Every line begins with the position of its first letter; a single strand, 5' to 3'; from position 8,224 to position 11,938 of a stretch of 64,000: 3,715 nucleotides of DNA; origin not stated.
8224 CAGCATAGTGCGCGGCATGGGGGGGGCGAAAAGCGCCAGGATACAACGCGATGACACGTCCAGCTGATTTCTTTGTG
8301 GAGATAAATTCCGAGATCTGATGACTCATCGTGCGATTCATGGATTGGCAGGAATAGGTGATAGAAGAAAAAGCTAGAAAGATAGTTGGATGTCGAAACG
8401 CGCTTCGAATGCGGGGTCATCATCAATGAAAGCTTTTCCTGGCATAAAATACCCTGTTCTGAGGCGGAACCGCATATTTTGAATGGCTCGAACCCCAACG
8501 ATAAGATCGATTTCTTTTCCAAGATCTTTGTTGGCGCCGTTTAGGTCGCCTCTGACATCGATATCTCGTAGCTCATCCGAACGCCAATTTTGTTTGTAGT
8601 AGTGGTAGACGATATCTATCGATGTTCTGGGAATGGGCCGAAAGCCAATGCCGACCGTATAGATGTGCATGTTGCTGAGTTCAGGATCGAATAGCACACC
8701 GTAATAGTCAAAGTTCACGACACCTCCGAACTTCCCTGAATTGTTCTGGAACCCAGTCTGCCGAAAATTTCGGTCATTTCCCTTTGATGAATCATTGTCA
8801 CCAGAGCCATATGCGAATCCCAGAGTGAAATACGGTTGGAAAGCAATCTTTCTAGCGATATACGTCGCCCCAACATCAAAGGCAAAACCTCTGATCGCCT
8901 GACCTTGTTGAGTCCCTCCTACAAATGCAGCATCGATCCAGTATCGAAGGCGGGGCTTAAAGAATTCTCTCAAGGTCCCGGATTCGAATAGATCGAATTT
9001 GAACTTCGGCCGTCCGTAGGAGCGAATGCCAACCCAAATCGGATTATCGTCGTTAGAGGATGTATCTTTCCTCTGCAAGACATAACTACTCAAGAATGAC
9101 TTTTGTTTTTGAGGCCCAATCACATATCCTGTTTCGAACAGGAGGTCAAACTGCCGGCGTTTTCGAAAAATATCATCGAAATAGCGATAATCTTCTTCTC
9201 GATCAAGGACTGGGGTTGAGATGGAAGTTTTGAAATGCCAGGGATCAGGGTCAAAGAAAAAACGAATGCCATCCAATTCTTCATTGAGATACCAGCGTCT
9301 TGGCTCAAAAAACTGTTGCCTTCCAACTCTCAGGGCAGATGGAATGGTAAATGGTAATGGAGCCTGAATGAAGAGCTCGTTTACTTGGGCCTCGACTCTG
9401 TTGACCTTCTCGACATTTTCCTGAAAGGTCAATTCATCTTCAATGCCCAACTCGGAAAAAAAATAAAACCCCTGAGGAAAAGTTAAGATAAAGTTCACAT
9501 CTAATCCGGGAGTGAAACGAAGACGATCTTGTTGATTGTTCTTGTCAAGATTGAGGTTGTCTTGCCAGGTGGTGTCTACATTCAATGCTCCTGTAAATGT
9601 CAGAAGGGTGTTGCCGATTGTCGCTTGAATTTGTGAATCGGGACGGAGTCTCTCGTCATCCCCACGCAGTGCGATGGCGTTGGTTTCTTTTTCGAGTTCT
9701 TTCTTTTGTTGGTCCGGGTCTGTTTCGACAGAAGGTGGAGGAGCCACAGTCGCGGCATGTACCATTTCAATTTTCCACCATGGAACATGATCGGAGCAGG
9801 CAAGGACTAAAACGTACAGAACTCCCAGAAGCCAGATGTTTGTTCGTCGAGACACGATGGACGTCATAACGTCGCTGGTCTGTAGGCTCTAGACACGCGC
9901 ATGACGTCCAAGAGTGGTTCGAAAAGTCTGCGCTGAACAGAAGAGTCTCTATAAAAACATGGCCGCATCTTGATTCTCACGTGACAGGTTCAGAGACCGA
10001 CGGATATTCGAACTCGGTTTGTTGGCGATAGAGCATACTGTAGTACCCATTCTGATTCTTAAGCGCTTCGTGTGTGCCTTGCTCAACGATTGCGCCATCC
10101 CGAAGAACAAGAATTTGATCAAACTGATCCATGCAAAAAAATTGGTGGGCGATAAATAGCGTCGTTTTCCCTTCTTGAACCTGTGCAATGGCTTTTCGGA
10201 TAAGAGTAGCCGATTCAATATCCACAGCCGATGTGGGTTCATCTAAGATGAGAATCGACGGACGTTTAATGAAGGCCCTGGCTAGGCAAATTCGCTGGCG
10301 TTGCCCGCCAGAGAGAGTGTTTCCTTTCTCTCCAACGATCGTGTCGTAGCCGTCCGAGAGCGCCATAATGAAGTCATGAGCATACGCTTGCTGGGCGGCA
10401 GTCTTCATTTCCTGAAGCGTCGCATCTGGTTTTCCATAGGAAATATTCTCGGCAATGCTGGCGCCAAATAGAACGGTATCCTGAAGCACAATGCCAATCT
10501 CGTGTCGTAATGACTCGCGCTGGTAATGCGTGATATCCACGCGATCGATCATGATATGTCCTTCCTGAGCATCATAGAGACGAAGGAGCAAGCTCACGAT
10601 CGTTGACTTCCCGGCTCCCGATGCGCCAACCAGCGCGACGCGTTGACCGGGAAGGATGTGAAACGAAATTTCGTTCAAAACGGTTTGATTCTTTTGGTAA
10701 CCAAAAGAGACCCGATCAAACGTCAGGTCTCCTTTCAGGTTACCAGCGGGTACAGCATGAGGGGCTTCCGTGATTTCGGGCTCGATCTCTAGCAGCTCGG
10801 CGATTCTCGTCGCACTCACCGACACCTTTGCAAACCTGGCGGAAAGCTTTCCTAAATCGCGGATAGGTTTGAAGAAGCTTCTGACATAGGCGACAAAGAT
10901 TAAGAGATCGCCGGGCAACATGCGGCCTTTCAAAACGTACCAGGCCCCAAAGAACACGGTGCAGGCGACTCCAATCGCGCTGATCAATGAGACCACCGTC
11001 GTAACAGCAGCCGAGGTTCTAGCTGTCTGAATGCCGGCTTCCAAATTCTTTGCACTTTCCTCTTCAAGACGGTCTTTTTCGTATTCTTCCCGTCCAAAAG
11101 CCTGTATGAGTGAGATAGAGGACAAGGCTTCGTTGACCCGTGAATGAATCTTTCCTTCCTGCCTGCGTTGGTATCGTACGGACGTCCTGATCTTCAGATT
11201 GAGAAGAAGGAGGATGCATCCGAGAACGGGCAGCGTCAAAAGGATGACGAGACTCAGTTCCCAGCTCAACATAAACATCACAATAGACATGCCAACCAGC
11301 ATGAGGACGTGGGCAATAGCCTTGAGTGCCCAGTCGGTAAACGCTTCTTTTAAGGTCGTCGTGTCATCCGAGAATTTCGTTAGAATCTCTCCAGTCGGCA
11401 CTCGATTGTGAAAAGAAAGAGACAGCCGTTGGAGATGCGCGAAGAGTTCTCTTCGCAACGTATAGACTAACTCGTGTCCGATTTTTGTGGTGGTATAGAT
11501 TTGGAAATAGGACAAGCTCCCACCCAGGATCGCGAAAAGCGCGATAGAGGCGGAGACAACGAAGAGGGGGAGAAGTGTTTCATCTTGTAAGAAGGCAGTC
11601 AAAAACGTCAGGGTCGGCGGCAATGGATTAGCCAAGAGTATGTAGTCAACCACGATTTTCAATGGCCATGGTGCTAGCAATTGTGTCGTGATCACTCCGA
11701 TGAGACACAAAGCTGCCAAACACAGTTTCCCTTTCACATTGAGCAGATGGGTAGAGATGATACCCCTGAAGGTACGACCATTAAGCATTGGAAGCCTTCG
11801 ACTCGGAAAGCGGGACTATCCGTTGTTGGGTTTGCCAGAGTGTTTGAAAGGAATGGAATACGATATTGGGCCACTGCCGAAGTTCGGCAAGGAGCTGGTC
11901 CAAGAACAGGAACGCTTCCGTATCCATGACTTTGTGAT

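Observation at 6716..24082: Candidate undescribed phospho-glycan synthesis/export pathway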

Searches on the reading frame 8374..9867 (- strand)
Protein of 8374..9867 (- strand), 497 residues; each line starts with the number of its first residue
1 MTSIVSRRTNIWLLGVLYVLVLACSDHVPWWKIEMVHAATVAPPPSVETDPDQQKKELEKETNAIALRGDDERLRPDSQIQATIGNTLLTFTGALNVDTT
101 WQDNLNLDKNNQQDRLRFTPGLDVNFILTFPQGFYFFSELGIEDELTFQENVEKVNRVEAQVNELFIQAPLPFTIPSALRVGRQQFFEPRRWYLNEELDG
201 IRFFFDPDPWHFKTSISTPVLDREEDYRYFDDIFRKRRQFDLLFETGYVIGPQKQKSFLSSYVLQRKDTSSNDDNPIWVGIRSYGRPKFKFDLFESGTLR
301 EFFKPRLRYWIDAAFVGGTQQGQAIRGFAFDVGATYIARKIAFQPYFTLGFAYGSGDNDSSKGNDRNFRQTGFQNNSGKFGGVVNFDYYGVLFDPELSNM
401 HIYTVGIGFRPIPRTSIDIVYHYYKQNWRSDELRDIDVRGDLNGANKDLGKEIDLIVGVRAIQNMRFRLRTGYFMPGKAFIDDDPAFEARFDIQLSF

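Call 3: search_protein_families(library=pfam, proteins=[window:8374-9867:-], max_evalue=0.01)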
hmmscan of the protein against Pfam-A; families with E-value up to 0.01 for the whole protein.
window:8374-9867:- (497 aa): 1 family
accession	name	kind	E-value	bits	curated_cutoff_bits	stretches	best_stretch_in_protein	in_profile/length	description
PF13372.12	Alginate_exp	-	6e-35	121.2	25.2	1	95-486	48-387/395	Alginate export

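Call 4: search_protein_families(library=ncbifam, proteins=[window:8374-9867:-], max_evalue=0.01)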
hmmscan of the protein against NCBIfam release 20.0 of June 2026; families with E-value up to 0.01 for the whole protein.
window:8374-9867:- (497 aa): 0 families

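Call 38: search_protein_families(library=ncbifam, proteins=[window:8374-9867:-], max_evalue=0.01)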
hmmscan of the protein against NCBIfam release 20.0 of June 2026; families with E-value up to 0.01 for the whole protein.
window:8374-9867:- (497 aa): 0 families

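Call 63: search_solved_structures(query=A7, max_evalue=1, show_alignments=1)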
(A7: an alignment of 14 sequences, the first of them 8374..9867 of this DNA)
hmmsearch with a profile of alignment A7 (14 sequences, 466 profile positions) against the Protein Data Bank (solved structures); distinct sequences matched with E-value up to 1: 4.
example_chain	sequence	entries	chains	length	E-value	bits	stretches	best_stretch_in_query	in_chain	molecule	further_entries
4afk_A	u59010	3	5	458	7.4e-21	77.5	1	170-454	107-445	ALGINATE PRODUCTION PROTEIN ALGE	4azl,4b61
3rbh_A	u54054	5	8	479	7.4e-21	77.5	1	170-454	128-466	Alginate production protein AlgE | Alginate biosynthesis protein AlgE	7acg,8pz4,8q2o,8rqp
4xnk_A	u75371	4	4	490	1.1e-20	77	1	170-454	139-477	Alginate production protein AlgE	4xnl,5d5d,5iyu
3jxe_A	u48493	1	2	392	0.063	15.1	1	184-248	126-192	Tryptophanyl-tRNA synthetase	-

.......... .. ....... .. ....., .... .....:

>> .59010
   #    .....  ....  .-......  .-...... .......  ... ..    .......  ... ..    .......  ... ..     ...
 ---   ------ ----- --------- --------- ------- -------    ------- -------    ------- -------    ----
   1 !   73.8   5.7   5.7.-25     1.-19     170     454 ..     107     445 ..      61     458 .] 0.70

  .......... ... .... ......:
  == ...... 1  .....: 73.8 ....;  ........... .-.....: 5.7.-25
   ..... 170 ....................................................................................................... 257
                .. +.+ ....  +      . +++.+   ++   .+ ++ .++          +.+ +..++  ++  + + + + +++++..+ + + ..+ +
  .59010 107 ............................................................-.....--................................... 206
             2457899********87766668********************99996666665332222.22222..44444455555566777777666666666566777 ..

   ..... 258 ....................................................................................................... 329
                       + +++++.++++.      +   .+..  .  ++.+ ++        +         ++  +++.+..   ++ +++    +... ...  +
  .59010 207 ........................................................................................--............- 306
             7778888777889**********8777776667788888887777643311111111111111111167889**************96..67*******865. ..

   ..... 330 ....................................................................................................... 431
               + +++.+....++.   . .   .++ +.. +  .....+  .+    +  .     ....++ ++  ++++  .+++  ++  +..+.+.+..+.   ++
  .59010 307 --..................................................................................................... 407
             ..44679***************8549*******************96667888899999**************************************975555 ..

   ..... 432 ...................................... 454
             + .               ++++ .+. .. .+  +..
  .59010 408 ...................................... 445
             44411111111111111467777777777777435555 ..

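Call 74: search_protein_families(library=padloc, proteins=[window:8374-9867:-], max_evalue=0.001)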
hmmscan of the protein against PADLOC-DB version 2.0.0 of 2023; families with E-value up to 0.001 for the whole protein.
window:8374-9867:- (497 aa): 0 families

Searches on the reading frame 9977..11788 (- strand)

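Call 3: search_protein_families(library=pfam, proteins=[window:9977-11788:-], max_evalue=0.01)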
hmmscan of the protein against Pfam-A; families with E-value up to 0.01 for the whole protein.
window:9977-11788:- (603 aa): 8 families
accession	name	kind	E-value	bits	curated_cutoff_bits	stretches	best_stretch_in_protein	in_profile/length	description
PF00664.28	ABC_membrane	-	1.4e-47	163.1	28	1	22-308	1-273/274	ABC transporter transmembrane region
PF00005.33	ABC_tran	-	5.9e-36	124.5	25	1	371-520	1-137/137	ABC transporter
PF13304.12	AAA_21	-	0.00031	21.3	27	0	385-407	3-25/304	AAA domain, putative AbiEii toxin, Type IV TA system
PF13401.12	AAA_22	-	0.0016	19.2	27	1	384-441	8-64/130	AAA domain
PF13191.12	AAA_16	-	0.0024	18.8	32.6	1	384-538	27-160/167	AAA ATPase domain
PF03193.22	RsgA_GTPase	-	0.0037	17.6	30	1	367-412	93-137/174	RsgA GTPase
PF02463.25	SMC_N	-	0.0073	16.2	40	0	405-560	104-209/220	RecF/RecN/SMC N terminal domain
PF13555.12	AAA_29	-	0.0075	16.4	27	0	379-398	20-39/61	P-loop containing region of AAA domain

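Call 4: search_protein_families(library=ncbifam, proteins=[window:9977-11788:-], max_evalue=0.01)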
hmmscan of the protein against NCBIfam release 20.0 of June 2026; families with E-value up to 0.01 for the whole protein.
window:9977-11788:- (603 aa): 188 families (the best 25 are shown)
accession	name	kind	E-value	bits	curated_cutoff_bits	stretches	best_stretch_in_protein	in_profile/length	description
TIGR02203.1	MsbA_lipidA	equivalog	1.4e-128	429.9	602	1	17-590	11-569/572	lipid A export permease/ATP-binding protein MsbA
TIGR02204.1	MsbA_rel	hypoth_equivalog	9.9e-128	427.3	780.4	1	75-590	60-575/576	ABC transporter, permease/ATP-binding protein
NF052233.1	CphA_assoc_ABC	equivalog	3.1e-117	392.9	880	1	82-592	236-745/766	cyanophycin metabolism-associated ABC transporter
TIGR00958.1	3a01208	subfamily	1.9e-113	380.2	874.6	1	65-586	199-710/711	antigen peptide transporter 2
NF045513.1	HepA_fam_ABC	equivalog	2e-112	376.6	725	1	73-589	92-608/610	heterocyst formation ABC transporter subunit HepA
TIGR01846.1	type_I_sec_HlyB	subfamily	4.4e-112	375.6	725.55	1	65-592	168-694/694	type I secretion system permease/ATPase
NF010178.0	PRK13657.1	equivalog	5.5e-112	375.1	733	1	66-591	49-571/588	glucan ABC transporter ATP-binding protein/ permease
NF008381.0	PRK11176.1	equivalog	2.4e-110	369.6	867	1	79-590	68-579/582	lipid A ABC transporter ATP-binding protein/permease MsbA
TIGR03375.1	type_I_sec_LssB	subfamily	2e-96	323.9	693.1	1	75-578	188-690/696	type I secretion system permease/ATPase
TIGR03796.1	NHLM_micro_ABC1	equivalog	8.7e-95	318.4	853.3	1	13-586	147-708/710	NHLP family bacteriocin export ABC transporter peptidase/permease/ATPase subunit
TIGR02857.1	CydD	equivalog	1.6e-91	307.9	435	1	64-562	32-529/529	thiol reductant ABC exporter subunit CydD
NF008055.0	PRK10789.1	equivalog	6.1e-89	299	845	1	79-590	60-571/590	SmdA family multidrug ABC transporter permease/ATP-binding protein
TIGR01193.1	bacteriocin_ABC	subfamily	1.5e-87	294.8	523.85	1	75-588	195-707/708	peptide cleavage/export ABC transporter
TIGR01192.1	chvA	subfamily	6.9e-87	292.4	585.4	1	73-589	56-569/585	glucan export ABC transporter ATP-binding protein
TIGR02868.1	CydC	equivalog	6.6e-86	289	329.05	1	72-549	49-529/530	thiol reductant ABC exporter subunit CydC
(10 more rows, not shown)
